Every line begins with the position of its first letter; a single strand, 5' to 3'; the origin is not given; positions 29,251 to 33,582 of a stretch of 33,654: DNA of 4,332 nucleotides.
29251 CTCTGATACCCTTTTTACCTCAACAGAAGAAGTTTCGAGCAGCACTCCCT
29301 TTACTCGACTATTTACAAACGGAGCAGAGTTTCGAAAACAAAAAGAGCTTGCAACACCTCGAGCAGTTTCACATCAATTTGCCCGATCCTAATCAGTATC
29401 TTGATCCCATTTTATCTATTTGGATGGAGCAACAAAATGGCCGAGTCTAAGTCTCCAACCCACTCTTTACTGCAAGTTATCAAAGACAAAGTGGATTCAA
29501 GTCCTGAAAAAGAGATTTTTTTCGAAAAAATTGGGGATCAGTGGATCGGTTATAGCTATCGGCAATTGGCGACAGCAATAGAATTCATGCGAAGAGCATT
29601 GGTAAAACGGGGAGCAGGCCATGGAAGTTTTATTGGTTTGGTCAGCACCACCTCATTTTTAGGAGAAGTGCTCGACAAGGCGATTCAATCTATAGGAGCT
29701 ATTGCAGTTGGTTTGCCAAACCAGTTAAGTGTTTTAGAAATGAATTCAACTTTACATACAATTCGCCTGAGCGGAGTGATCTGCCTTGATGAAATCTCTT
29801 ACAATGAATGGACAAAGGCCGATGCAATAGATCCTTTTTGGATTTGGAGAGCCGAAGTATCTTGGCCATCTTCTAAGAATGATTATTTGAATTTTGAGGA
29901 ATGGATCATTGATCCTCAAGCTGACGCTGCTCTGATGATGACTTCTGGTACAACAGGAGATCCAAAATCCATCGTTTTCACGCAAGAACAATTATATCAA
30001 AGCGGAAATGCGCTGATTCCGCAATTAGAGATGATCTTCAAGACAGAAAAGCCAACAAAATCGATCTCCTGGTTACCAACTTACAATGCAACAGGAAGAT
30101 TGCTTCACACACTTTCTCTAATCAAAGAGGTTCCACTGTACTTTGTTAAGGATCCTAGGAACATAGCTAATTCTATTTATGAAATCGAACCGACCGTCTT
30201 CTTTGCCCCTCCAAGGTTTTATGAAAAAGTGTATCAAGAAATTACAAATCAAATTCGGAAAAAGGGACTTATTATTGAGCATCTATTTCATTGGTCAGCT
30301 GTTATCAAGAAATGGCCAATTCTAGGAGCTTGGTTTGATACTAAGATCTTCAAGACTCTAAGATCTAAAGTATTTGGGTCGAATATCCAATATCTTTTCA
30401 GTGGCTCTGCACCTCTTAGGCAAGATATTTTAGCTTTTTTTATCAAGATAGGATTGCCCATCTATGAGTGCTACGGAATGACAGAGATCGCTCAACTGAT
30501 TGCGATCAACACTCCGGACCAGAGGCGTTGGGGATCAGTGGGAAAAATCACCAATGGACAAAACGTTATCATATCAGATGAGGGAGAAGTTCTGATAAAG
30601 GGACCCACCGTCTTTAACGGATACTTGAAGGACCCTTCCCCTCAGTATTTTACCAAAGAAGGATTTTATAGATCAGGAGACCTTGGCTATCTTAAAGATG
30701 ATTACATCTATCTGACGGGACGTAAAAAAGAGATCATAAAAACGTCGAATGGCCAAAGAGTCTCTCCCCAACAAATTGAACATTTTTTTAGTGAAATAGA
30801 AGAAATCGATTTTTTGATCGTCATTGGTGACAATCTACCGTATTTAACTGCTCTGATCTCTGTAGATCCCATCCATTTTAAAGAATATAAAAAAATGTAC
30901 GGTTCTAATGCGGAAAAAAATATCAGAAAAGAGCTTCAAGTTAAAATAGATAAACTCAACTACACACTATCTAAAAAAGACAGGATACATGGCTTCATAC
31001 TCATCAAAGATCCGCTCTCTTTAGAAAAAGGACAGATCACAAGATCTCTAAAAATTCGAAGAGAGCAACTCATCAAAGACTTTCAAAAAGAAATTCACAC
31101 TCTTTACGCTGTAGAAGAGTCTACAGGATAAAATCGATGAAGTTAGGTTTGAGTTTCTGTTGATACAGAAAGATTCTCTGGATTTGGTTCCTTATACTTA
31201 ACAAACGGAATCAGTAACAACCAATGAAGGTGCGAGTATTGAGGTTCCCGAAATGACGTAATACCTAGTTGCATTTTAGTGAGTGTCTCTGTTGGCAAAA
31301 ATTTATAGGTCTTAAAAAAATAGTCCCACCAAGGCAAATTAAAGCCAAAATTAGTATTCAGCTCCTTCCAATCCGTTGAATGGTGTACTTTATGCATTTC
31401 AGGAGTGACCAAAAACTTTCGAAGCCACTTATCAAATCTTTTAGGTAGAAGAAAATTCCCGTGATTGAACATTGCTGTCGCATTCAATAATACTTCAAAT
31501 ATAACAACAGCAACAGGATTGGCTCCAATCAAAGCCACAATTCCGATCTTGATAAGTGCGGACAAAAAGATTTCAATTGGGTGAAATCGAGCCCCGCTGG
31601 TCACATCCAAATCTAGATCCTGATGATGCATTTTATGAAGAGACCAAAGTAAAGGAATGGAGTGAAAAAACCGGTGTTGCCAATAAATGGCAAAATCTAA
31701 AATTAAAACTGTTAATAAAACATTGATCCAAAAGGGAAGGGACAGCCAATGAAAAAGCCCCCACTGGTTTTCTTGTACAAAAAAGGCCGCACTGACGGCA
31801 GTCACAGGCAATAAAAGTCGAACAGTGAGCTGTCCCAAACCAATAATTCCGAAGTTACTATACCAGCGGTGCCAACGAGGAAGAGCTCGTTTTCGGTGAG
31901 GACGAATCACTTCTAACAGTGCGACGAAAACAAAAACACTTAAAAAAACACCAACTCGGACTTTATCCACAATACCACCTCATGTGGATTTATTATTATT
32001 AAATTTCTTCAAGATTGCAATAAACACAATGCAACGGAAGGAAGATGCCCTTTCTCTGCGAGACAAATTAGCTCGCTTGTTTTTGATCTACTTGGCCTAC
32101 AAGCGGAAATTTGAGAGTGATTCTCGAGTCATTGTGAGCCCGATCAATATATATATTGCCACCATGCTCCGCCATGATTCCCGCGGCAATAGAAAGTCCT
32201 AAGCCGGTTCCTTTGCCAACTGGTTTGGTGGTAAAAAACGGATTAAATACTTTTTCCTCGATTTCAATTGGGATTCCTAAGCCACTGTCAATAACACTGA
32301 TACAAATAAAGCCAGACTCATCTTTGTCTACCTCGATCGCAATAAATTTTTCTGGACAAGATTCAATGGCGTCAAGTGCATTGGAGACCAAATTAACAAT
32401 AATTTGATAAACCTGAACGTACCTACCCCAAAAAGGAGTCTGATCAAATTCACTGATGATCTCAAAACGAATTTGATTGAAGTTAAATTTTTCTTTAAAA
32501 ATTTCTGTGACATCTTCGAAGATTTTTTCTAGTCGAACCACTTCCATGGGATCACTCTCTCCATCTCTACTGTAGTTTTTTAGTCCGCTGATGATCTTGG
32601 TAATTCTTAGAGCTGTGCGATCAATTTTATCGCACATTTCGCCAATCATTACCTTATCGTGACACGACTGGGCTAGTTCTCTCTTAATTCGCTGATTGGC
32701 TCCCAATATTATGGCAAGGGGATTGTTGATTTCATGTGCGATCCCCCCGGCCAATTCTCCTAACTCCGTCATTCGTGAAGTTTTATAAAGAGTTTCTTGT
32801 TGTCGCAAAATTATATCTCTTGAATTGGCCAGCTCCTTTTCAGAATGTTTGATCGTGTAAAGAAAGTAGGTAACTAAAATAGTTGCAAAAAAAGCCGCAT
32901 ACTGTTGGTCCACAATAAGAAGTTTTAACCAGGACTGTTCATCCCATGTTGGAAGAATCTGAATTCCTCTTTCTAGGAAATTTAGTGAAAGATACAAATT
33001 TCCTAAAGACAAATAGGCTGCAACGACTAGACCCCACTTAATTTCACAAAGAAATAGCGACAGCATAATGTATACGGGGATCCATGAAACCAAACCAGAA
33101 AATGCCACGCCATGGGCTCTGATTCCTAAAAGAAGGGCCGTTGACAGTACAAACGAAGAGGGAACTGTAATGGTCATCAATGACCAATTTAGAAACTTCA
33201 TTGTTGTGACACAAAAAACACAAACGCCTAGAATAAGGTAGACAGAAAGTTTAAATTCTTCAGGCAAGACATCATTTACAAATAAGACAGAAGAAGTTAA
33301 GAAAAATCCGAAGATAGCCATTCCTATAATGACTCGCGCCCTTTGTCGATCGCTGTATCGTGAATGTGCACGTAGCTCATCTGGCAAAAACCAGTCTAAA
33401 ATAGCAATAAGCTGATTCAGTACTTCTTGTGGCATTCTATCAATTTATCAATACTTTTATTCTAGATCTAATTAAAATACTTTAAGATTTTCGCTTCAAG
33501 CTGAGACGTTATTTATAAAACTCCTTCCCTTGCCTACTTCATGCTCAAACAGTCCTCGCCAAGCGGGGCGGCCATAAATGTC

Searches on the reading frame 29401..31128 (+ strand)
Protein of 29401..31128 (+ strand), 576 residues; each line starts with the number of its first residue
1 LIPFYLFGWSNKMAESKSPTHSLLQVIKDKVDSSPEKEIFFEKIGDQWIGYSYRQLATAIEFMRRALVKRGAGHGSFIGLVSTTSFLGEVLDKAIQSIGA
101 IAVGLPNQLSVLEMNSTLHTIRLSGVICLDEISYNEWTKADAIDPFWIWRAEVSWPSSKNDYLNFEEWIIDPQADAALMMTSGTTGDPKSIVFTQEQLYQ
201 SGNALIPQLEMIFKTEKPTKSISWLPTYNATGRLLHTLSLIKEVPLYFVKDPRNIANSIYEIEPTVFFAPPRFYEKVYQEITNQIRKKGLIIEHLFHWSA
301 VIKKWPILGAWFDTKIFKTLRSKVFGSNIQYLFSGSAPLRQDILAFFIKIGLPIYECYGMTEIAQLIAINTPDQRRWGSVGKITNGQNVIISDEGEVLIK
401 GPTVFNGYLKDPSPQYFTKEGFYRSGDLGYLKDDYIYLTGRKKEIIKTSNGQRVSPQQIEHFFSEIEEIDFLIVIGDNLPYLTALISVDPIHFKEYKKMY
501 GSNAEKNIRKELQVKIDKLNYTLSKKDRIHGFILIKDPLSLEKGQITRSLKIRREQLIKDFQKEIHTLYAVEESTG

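Call 5: search_protein_families(library=pfam, proteins=[window:29401-31128:+], max_evalue=0.001)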
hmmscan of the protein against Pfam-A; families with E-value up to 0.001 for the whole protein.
window:29401-31128:+ (576 aa): 2 families
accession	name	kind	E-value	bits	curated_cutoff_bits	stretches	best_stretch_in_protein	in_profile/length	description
PF00501.34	AMP-binding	-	1.9e-37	129.4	29.9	1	30-409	4-384/384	AMP-binding enzyme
PF23562.2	AMP-binding_C_3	-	6.8e-09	36.6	20.8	1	444-572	2-123/124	AMP-binding enzyme C-terminal domain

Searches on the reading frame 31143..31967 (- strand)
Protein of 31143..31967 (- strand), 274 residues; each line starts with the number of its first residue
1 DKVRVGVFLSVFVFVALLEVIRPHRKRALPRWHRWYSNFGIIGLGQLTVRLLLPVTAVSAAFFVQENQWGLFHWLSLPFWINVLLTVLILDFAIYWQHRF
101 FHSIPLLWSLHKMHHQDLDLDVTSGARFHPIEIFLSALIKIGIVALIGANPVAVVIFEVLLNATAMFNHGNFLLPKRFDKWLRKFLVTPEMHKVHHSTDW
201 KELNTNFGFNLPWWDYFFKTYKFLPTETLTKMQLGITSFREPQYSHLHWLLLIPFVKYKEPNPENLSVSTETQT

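Call 77: search_protein_families(library=pfam, proteins=[window:31143-31967:-], max_evalue=0.01)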
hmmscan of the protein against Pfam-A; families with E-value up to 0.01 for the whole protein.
window:31143-31967:- (274 aa): 1 family
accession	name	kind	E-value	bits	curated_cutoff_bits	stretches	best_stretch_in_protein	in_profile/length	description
PF04116.19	FA_hydroxylase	-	2.2e-29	103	31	1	83-220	1-132/132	Fatty acid hydroxylase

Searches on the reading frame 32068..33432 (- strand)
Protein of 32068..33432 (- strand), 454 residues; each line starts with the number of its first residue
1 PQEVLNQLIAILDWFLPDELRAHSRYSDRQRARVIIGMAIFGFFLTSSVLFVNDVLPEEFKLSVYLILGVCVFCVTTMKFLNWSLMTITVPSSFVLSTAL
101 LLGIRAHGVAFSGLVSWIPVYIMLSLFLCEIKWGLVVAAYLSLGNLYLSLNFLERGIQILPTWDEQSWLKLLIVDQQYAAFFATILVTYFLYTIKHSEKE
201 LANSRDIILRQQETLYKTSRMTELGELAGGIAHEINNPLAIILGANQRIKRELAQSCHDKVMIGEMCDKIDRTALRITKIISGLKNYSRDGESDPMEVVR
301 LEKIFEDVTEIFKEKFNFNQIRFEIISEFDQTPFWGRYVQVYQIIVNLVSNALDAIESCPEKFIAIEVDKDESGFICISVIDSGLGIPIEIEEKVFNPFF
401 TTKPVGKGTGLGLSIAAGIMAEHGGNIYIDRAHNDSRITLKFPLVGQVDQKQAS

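Call 77: search_protein_families(library=pfam, proteins=[window:32068-33432:-], max_evalue=0.01)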
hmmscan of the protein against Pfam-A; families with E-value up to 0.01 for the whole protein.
window:32068-33432:- (454 aa): 3 families
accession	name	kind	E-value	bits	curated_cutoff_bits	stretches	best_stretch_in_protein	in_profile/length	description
PF02518.31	HATPase_c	-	1.2e-20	74.5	26.4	1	339-444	4-109/111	Histidine kinase-, DNA gyrase B-, and HSP90-like ATPase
PF00512.31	HisKA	-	4e-09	36.8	26.9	1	224-290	2-63/66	His Kinase A (phospho-acceptor) domain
PF14501.12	HATPase_c_5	-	3.1e-07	30.7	22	1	340-434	5-93/102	GHKL domain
